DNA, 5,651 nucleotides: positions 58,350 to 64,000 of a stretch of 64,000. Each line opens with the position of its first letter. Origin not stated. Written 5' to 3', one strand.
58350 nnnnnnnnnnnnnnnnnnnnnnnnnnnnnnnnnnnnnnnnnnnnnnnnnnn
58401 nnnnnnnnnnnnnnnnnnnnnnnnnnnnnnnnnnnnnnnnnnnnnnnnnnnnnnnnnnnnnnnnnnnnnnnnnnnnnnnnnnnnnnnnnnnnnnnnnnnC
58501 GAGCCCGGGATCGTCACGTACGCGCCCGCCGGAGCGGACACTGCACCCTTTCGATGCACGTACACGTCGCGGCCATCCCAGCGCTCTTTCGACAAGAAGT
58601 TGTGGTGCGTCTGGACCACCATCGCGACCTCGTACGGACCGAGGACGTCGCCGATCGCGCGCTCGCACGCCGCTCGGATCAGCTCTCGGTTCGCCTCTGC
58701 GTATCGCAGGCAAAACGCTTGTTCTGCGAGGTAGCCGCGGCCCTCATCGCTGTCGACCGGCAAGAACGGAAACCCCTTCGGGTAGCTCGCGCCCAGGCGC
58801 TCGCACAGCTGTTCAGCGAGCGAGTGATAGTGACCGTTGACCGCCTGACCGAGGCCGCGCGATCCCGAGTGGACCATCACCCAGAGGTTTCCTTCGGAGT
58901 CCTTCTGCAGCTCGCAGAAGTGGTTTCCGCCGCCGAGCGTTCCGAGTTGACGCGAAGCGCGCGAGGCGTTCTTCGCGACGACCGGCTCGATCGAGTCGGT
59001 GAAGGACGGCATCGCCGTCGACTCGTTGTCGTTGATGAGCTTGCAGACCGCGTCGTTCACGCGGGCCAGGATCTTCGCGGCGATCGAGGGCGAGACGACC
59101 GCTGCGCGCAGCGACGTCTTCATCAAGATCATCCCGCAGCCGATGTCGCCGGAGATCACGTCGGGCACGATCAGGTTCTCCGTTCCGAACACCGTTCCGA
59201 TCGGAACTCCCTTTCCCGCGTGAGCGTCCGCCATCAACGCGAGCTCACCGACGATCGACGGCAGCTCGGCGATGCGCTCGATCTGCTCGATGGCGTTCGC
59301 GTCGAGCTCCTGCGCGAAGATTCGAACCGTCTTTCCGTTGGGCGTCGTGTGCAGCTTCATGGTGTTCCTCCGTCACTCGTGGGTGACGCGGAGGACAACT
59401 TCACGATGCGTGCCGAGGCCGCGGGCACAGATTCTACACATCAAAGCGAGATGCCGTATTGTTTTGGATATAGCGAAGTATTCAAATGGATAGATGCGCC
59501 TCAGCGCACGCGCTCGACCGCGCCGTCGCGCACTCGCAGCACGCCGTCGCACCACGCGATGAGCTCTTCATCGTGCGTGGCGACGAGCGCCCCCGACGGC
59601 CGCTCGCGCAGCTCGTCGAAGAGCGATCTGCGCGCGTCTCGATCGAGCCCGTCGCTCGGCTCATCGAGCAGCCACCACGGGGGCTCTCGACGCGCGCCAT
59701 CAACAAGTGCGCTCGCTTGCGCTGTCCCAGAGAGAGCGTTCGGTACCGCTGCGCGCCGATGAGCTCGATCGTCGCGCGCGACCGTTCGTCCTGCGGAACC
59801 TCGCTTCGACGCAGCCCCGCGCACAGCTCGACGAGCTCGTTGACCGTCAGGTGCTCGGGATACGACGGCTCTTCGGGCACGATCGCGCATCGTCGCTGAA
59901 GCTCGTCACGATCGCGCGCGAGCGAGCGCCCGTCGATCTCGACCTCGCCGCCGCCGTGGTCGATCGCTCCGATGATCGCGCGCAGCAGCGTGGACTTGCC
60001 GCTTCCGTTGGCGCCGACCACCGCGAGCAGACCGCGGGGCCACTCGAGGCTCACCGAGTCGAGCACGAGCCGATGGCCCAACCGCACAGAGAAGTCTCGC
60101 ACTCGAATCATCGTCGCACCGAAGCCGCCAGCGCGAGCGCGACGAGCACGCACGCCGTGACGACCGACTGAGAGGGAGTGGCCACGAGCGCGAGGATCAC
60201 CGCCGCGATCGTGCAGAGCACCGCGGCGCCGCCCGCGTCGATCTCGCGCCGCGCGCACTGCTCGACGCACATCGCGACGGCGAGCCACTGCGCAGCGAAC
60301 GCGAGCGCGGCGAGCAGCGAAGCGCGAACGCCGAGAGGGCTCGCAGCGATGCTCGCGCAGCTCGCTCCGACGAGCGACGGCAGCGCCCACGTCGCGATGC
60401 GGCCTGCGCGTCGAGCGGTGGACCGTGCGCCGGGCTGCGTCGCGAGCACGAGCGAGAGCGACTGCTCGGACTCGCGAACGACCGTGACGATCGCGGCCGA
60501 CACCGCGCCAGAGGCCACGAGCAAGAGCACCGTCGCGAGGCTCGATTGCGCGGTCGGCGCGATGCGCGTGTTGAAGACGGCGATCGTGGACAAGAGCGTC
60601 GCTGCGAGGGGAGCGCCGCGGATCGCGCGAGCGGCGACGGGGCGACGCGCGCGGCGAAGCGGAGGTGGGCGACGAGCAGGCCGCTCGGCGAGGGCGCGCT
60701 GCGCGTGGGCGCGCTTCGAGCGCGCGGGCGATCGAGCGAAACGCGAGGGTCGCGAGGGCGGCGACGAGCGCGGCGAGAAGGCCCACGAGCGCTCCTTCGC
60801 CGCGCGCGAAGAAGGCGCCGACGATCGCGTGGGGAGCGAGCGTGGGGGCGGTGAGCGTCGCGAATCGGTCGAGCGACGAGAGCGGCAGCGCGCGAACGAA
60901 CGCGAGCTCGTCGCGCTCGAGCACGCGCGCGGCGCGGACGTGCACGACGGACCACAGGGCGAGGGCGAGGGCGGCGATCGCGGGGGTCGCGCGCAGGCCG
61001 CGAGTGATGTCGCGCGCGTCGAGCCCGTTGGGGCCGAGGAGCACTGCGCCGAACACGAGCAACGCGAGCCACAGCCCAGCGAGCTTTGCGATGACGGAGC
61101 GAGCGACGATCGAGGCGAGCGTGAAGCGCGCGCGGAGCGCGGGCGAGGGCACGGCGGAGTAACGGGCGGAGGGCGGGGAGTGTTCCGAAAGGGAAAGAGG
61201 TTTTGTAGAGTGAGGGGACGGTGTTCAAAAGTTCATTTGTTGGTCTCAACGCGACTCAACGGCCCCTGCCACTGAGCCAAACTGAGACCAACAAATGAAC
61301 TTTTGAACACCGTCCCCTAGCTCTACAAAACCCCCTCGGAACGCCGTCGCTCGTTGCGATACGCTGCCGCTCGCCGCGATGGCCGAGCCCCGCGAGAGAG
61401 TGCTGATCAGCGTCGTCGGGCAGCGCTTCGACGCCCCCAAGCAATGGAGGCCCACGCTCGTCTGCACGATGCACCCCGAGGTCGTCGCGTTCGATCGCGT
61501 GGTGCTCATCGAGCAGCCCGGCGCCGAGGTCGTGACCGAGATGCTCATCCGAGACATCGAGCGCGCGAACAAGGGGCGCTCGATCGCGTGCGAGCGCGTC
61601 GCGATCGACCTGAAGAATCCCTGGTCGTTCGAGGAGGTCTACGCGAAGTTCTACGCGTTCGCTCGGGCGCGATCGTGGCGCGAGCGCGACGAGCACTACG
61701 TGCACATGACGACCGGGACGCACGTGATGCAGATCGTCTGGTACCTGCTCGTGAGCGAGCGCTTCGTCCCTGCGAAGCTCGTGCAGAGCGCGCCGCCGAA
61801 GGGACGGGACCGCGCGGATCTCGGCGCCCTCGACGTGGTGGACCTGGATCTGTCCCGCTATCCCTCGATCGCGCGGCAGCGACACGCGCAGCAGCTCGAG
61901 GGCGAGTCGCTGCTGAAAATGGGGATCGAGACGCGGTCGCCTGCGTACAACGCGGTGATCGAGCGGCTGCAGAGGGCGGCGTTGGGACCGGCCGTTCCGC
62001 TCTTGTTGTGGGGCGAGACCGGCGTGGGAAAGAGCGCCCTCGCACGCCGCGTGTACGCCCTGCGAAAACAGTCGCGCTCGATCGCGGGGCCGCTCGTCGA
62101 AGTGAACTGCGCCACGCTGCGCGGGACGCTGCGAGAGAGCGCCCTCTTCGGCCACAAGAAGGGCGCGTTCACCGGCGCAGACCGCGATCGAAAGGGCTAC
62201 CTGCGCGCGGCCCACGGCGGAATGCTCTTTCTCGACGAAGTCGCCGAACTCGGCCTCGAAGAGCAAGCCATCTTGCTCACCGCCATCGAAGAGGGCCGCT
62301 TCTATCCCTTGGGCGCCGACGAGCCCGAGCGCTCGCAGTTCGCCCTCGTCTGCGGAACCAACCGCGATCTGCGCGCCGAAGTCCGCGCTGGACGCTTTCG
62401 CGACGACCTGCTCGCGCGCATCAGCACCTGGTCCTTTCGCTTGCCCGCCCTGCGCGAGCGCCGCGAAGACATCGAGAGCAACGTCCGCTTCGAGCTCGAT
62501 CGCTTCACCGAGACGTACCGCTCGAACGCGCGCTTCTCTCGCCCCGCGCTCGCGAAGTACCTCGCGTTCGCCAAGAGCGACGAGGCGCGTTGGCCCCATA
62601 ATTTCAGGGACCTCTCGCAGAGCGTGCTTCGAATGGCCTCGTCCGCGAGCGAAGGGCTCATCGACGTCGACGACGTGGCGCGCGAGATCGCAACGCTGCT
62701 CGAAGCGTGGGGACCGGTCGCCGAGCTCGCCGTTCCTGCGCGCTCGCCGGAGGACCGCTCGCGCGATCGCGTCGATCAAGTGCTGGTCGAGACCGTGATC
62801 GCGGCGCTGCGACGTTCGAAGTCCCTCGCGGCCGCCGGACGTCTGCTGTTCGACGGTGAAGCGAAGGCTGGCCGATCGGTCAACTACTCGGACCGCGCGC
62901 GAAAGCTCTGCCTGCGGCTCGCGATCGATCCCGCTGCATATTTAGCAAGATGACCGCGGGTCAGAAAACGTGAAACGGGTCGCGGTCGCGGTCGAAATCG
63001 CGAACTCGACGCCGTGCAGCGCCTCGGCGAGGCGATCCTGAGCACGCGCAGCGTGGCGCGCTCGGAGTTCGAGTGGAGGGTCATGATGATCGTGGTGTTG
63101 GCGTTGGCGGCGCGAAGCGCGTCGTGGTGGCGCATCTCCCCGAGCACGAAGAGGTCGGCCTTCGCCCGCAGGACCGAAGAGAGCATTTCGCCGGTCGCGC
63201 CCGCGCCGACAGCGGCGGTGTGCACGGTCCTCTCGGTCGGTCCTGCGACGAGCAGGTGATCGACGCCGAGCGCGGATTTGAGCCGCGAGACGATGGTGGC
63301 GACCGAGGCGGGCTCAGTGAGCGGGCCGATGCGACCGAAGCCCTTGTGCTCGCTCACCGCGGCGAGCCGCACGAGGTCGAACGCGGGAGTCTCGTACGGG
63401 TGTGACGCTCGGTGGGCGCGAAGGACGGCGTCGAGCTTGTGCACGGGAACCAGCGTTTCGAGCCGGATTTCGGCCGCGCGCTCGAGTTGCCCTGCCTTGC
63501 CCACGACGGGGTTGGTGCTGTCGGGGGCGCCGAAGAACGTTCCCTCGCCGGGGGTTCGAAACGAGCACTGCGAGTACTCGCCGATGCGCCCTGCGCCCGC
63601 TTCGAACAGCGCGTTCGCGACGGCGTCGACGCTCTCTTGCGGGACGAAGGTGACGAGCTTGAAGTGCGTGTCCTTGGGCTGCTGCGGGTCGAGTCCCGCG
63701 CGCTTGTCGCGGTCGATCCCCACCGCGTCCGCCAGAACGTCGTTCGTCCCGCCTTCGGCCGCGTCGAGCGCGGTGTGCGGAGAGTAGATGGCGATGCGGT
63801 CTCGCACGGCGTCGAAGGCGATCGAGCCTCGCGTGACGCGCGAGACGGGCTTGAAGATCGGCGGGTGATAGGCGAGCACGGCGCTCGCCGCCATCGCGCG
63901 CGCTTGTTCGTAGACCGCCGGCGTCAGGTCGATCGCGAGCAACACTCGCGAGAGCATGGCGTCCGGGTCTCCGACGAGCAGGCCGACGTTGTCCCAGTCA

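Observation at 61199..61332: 134-bp AT-rich element with ~50-bp near-perfect inverted repeats upstream of rtcR (operator/UAS or MITE insertion)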

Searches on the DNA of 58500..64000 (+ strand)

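Call 4: search_rna_families(source=window, start=58500, end=64000, threshold=evalue, max_evalue=10, show_alignments=3)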
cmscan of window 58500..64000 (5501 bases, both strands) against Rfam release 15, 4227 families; matches with E-value up to 10: 3.
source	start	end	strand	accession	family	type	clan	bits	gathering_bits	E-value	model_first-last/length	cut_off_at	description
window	61216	61315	-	RF03873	mir-3192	Gene; miRNA;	-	24.8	80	0.14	1-77/77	no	mir-3192 microRNA precursor family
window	61234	61298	-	RF03920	mir-237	Gene; miRNA;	-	21.3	80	0.45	1-79/79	no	mir-237 microRNA precursor family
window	60433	60458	+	RF01531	TB10Cs3H1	Gene; snRNA; snoRNA; HACA-box;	-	18.1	40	7.9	1-62/62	no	Trypanosomatid snoRNA TB10Cs3H1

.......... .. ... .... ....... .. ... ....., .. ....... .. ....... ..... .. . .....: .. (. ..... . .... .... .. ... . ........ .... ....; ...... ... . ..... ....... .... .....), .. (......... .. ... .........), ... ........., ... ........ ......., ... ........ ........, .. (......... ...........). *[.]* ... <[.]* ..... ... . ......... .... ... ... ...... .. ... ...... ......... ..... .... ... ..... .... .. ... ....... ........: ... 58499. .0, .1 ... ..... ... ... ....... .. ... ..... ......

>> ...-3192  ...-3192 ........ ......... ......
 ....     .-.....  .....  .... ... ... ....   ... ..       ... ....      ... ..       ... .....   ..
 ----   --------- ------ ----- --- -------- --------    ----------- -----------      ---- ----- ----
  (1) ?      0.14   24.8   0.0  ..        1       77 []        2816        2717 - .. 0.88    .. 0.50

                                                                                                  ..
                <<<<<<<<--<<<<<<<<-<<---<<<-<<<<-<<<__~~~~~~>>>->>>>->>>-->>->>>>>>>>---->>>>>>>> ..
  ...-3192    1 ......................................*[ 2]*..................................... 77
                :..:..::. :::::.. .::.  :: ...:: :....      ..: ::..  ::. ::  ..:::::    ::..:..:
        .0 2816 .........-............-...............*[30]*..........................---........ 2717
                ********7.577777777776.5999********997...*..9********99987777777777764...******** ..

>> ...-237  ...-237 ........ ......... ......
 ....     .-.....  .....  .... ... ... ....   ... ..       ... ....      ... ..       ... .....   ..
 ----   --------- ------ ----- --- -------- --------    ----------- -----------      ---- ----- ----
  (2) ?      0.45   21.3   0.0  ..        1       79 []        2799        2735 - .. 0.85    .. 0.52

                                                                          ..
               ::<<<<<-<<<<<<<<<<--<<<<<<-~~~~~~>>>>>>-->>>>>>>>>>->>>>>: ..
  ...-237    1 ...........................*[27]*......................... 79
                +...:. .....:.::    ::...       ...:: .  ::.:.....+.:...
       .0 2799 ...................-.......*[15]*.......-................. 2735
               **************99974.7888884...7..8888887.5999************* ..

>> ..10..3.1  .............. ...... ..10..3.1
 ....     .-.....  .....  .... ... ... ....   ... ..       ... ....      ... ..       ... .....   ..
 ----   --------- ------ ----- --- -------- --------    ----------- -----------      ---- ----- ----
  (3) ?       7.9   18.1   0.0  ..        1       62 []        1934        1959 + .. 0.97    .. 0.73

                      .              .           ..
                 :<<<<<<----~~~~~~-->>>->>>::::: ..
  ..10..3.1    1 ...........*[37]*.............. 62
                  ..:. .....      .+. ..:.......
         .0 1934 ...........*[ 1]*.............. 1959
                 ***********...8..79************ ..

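Call 52: search_dna_similar(query=window:61175-61350:+, collection=plasmids, mode=distant, max_evalue=1)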
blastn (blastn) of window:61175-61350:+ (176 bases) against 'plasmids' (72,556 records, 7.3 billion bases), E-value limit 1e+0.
Records with a match: 1; places in all: 1; records where one place covers at least 80% of the query: 0.
Best place of each record, by identity: 80-90% 1.
By first word of the organism name: Hymenobacter 1.
By predicted mobility (MOB-suite, as given by PLSDB): non-mobilizable 1.
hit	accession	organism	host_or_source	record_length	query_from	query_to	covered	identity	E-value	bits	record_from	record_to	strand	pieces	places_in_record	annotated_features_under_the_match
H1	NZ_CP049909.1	Hymenobacter sp. HDW8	single bacterial strain,Siniperca ...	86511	100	132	19%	87.9%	1e-1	43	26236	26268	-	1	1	mobC: plasmid mobilization relaxosome protein MobC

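Call 53: search_dna_similar(query=window:61175-61350:+, collection=phages, mode=distant, max_evalue=1)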
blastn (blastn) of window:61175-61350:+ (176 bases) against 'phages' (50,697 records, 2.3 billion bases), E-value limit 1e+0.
No match.
